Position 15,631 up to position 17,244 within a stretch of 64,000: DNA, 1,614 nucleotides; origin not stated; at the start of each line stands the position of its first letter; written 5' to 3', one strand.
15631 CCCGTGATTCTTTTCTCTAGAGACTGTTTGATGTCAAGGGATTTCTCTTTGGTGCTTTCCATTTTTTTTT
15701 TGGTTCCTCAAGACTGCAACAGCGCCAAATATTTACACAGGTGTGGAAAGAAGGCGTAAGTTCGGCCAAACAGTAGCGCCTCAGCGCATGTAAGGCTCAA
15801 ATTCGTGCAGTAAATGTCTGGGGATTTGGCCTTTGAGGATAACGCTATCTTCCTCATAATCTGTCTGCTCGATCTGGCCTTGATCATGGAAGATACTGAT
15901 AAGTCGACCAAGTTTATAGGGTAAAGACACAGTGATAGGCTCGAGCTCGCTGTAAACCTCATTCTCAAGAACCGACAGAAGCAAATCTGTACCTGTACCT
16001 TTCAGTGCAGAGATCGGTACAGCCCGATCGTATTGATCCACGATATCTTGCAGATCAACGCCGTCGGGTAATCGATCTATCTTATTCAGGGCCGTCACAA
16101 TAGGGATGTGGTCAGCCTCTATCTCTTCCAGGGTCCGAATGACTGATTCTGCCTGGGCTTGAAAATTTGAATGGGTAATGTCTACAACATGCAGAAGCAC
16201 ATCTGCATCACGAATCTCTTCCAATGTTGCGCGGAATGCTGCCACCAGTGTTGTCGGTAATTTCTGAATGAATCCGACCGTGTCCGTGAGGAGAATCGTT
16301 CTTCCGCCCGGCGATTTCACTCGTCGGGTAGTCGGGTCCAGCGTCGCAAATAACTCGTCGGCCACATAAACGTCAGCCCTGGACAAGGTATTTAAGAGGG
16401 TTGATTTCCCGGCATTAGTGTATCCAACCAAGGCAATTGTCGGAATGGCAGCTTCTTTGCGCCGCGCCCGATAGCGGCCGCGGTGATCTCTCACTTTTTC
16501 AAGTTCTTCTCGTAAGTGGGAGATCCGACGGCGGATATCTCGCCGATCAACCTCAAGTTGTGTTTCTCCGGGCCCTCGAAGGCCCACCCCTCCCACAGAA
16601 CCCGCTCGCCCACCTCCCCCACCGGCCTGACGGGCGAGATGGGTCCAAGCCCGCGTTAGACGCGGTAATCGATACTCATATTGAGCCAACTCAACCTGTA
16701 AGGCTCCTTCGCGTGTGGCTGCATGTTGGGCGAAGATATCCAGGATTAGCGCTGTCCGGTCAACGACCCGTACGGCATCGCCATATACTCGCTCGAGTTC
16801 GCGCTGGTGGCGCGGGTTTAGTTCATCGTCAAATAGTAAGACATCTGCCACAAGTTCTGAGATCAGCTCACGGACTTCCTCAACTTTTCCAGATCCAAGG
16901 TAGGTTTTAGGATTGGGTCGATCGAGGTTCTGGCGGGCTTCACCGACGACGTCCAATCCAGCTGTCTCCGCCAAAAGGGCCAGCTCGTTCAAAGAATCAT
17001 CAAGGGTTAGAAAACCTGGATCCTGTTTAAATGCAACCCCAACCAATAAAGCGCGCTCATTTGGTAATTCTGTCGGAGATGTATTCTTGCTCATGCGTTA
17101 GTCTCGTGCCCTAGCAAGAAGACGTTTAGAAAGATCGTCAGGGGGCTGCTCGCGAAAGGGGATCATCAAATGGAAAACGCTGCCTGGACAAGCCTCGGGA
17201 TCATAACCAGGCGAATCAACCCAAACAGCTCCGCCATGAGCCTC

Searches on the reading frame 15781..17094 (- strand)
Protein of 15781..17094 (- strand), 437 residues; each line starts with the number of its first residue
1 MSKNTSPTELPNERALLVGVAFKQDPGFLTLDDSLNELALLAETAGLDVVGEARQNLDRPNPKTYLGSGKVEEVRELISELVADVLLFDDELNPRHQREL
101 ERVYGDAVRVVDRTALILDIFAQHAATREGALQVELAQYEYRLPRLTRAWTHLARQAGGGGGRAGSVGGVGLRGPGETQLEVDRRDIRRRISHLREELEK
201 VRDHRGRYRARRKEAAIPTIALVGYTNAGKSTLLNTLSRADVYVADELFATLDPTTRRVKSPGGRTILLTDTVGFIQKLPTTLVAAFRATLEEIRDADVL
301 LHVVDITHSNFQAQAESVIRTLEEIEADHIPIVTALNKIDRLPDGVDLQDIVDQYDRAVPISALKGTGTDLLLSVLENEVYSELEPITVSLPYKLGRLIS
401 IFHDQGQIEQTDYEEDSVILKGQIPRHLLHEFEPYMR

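Call 26: search_protein_families(library=pfam, proteins=[window:15781-17094:-], max_evalue=0.001)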
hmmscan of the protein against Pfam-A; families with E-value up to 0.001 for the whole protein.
window:15781-17094:- (437 aa): 8 families
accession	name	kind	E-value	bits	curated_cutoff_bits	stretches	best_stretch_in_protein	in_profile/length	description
PF16360.10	GTP-bdg_M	-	2.4e-30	105.3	29.5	1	124-212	1-79/79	GTP-binding GTPase Middle Region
PF13167.11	GTP-bdg_N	-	1.6e-29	102.8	25.4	1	33-122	2-89/89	GTP-binding GTPase N-terminal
PF01926.29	MMR_HSR1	-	3.4e-24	85.6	21.9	1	219-338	1-113/113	50S ribosome-binding GTPase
PF00009.33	GTP_EFTU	-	4.2e-08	33.4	26.5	1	294-376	90-182/188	Elongation factor Tu GTP binding domain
PF02421.24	FeoB_N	-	3.5e-07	30.3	27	1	219-372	2-152/156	Ferrous iron transport protein B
PF00350.29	Dynamin_N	-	1.6e-06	28.7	27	1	220-255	1-36/168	Dynamin family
PF03193.22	RsgA_GTPase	-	7.4e-06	26.3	30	0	303-380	29-108/174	RsgA GTPase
PF19275.4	HflX_C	-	8.4e-05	23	26.4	1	352-421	6-76/102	HflX C-terminal domain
